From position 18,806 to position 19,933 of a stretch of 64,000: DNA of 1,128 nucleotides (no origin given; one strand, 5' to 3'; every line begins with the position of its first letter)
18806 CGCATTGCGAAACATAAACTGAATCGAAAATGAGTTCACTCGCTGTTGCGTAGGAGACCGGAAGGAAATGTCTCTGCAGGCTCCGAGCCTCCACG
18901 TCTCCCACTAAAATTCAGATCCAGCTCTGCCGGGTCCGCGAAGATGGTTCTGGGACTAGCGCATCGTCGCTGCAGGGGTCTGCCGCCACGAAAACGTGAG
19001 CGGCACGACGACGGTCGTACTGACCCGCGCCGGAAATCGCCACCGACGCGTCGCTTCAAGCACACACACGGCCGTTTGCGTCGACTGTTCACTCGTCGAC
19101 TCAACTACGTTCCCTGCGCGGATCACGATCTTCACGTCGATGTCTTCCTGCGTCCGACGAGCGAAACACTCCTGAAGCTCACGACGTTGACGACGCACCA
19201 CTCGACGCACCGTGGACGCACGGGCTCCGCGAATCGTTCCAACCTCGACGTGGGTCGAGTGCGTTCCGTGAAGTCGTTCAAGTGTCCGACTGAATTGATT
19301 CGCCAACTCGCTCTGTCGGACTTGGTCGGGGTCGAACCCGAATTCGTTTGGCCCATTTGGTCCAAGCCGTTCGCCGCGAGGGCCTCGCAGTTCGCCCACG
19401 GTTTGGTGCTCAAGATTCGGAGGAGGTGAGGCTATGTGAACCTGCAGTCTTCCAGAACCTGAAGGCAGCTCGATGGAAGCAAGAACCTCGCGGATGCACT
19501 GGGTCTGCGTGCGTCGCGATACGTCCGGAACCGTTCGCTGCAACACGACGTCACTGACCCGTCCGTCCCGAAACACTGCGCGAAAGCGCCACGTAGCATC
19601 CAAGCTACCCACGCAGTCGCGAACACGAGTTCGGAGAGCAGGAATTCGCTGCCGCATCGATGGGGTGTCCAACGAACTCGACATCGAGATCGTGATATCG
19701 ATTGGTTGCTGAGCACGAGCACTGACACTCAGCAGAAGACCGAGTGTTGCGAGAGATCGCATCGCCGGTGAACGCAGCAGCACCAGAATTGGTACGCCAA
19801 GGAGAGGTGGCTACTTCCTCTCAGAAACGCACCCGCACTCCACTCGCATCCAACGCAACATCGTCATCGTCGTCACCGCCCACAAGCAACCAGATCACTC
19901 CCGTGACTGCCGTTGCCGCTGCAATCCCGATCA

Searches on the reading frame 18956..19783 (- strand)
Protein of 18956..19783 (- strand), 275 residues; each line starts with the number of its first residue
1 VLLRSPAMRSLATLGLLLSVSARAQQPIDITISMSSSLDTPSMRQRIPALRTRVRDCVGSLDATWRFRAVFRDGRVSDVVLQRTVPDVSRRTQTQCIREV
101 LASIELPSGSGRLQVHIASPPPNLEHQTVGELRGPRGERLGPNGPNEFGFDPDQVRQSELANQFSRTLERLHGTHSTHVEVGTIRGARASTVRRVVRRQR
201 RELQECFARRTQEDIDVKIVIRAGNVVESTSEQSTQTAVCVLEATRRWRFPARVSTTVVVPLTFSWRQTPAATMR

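Call 5: search_protein_families(library=pfam, proteins=[window:18956-19783:-], max_evalue=0.01)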
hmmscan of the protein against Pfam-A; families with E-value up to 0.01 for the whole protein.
window:18956-19783:- (275 aa): 0 families

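Call 8: search_protein_families(library=ncbifam, proteins=[window:18956-19783:-], max_evalue=0.01)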
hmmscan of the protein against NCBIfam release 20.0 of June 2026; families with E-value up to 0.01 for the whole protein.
window:18956-19783:- (275 aa): 1 family
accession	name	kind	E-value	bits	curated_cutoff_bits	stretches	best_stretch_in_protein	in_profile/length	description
NF033768.1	myxo_SS_tail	domain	2.2e-09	37.3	40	1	189-265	3-90/92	AgmX/PglI C-terminal domain-containing protein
